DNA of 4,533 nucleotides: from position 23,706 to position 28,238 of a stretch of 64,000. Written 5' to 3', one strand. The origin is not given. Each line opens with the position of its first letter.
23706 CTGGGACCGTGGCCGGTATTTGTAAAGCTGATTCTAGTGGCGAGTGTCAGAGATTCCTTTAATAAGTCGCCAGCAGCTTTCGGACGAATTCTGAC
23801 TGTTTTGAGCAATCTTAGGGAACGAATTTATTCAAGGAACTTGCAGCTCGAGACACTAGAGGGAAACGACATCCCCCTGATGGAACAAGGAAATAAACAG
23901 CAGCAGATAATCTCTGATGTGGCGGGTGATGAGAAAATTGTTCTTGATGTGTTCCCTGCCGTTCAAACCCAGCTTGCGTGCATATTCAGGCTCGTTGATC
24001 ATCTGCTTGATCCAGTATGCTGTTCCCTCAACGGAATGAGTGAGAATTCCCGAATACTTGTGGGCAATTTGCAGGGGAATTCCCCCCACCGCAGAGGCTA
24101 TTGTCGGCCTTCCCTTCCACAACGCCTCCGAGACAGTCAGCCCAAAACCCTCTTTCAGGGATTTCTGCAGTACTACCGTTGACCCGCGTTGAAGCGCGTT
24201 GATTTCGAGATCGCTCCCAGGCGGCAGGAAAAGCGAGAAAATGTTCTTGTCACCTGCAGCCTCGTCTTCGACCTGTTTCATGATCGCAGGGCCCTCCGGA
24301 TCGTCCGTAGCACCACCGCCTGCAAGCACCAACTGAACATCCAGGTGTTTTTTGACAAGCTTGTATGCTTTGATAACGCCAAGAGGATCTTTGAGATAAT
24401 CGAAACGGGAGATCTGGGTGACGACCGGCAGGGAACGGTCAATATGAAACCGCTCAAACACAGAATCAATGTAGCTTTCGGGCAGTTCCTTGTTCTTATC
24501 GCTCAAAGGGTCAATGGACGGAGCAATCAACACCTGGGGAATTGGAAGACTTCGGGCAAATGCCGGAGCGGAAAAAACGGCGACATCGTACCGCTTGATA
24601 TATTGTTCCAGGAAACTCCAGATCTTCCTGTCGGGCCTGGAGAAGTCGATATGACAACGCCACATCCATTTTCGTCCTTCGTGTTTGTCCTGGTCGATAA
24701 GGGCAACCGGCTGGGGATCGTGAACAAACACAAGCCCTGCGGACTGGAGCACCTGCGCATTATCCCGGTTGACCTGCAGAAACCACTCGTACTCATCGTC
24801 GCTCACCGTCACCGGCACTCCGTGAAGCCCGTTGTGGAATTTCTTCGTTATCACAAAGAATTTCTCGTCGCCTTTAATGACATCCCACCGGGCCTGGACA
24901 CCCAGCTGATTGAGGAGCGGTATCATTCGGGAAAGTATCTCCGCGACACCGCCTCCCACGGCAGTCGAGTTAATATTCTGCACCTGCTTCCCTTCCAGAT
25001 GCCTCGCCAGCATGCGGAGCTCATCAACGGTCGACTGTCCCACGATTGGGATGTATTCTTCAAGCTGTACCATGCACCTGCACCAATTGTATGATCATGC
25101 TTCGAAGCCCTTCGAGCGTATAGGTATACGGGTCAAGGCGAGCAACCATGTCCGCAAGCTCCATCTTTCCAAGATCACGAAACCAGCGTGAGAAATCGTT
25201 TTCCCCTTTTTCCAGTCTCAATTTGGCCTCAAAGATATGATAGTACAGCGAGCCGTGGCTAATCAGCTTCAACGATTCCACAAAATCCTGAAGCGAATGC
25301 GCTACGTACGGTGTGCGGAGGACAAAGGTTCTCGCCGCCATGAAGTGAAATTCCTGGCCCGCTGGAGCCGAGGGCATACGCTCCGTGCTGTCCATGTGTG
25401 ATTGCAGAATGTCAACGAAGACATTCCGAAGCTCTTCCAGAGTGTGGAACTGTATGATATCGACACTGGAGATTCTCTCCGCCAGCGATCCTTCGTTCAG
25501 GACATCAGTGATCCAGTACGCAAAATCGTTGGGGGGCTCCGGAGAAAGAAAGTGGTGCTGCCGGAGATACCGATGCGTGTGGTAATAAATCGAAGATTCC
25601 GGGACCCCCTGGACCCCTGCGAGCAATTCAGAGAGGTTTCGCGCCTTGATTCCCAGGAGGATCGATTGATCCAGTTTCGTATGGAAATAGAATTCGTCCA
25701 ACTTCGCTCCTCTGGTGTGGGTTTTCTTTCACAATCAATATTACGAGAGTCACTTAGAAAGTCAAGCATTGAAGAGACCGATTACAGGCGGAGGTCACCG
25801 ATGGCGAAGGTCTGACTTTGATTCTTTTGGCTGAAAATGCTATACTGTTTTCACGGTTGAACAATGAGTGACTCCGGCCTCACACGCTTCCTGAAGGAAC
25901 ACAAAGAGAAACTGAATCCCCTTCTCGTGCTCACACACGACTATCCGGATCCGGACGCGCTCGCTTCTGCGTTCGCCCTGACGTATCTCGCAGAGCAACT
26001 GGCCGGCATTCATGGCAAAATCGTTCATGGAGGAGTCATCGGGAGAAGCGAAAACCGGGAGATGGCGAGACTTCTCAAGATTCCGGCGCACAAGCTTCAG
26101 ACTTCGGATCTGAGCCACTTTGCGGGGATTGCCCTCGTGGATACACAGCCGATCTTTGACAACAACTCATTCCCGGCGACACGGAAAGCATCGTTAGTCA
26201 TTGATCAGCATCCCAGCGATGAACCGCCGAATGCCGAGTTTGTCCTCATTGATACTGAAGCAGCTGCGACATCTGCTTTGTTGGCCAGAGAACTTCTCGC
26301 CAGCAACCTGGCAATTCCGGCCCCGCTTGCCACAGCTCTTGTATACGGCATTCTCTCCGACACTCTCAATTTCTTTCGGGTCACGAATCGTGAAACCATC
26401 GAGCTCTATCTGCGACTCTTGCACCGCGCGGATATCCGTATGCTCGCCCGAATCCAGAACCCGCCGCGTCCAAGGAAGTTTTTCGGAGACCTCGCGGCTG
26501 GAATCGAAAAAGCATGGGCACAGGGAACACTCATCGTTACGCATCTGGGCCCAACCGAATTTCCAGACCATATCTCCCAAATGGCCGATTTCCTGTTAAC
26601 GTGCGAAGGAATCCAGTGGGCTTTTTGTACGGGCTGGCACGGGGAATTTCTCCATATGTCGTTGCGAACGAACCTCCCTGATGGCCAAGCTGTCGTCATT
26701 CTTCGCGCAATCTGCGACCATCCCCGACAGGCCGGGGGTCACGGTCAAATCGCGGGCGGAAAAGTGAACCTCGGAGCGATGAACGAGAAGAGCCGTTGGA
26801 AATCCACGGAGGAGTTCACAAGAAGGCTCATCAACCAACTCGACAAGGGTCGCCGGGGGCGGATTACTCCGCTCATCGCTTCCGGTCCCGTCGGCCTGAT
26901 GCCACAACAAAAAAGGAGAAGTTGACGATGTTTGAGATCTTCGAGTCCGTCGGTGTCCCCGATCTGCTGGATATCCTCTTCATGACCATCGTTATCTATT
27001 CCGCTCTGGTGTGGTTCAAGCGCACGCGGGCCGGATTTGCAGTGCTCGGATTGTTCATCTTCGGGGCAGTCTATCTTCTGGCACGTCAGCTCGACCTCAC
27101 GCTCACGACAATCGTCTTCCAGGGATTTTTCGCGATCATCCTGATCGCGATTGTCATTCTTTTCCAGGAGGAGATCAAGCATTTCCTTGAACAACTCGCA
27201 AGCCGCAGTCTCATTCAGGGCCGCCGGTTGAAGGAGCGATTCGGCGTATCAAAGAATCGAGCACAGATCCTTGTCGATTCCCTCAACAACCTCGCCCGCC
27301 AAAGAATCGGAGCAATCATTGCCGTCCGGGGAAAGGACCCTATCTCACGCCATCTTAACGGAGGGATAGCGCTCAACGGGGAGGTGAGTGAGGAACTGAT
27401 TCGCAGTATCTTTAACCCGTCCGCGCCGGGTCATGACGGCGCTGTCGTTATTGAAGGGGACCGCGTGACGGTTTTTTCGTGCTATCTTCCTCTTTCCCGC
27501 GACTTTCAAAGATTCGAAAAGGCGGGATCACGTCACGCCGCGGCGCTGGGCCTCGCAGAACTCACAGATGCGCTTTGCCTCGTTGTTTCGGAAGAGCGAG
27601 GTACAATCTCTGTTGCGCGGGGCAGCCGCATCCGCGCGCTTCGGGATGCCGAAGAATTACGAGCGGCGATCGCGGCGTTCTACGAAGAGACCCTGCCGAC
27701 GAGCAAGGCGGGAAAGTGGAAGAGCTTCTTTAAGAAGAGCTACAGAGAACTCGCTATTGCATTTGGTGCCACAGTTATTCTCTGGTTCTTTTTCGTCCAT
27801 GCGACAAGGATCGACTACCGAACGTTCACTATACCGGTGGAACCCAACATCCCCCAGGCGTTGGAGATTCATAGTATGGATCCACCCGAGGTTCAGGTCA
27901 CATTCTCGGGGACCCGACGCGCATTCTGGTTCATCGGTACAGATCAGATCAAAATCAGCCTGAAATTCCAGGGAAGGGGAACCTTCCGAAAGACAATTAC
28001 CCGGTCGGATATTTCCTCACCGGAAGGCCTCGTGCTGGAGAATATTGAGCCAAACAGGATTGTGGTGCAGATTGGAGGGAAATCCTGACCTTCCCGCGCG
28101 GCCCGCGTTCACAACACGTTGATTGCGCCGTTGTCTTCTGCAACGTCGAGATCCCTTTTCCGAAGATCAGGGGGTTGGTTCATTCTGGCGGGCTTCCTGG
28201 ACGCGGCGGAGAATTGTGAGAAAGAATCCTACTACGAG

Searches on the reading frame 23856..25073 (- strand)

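Call 27: search_protein_families(library=pfam, proteins=[window:23856-25073:-], max_evalue=0.0001)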
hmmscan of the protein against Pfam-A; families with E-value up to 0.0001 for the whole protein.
window:23856-25073:- (405 aa): 4 families
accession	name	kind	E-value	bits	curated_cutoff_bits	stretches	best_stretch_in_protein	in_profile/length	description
PF21269.3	TreT_GT1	-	5.9e-54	182.1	27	1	33-173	1-143/144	Trehalose synthase, N-terminal domain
PF00534.26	Glycos_transf_1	-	7.9e-20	71.5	26.4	1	210-374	10-171/172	Glycosyl transferases group 1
PF13692.12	Glyco_trans_1_4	-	2.1e-11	44.7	27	1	217-359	3-140/142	Glycosyl transferases group 1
PF20706.3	GT4-conflict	-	7.3e-05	22.4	26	1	289-339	273-323/385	Family 4 Glycosyltransferase in conflict systems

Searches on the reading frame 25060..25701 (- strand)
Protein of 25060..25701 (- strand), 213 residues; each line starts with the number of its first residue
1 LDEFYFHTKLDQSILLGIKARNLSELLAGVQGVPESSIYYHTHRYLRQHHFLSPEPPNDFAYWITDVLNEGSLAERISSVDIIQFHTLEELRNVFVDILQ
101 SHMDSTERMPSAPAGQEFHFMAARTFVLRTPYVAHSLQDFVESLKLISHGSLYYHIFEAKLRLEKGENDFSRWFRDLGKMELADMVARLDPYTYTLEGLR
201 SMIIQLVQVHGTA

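Call 61: search_protein_families(library=pfam, proteins=[window:25060-25701:-], max_evalue=0.0001)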
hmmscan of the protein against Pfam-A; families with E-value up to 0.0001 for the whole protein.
window:25060-25701:- (213 aa): 1 family
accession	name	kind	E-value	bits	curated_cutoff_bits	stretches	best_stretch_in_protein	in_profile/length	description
PF19027.5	DUF5752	-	4.9e-69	232.3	23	1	2-208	2-208/208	Family of unknown function (DUF5752)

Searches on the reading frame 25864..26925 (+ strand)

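Call 27: search_protein_families(library=pfam, proteins=[window:25864-26925:+], max_evalue=0.0001)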
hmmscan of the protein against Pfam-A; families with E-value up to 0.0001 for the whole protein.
window:25864-26925:+ (353 aa): 1 family
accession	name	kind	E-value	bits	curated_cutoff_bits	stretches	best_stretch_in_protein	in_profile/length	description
PF01368.27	DHH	-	5.5e-05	23.9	28.1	1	21-163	3-125/125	DHH family, N-terminal domain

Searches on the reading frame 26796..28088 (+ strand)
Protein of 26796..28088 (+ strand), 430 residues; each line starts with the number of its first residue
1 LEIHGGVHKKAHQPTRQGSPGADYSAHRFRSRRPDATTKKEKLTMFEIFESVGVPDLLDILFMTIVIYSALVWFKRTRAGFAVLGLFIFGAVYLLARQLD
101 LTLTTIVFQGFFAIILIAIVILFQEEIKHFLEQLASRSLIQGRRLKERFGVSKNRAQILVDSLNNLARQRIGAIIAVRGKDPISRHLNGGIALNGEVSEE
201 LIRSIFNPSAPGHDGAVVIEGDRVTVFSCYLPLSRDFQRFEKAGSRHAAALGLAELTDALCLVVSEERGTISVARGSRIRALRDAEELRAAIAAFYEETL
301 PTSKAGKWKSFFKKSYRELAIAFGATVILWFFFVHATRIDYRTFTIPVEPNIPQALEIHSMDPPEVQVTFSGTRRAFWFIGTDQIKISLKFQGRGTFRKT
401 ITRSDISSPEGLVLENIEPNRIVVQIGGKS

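Call 27: search_protein_families(library=pfam, proteins=[window:26796-28088:+], max_evalue=0.0001)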
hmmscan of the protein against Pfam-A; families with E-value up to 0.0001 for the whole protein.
window:26796-28088:+ (430 aa): 2 families
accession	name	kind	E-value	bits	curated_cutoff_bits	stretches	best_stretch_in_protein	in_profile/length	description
PF02457.21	DAC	-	2.1e-34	118.1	27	1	161-278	2-118/119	DisA bacterial checkpoint controller nucleotide-binding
PF19293.4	CdaA_N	-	1.9e-07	31.6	23.8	1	50-127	3-81/81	CdaA N-terminal transmembrane domain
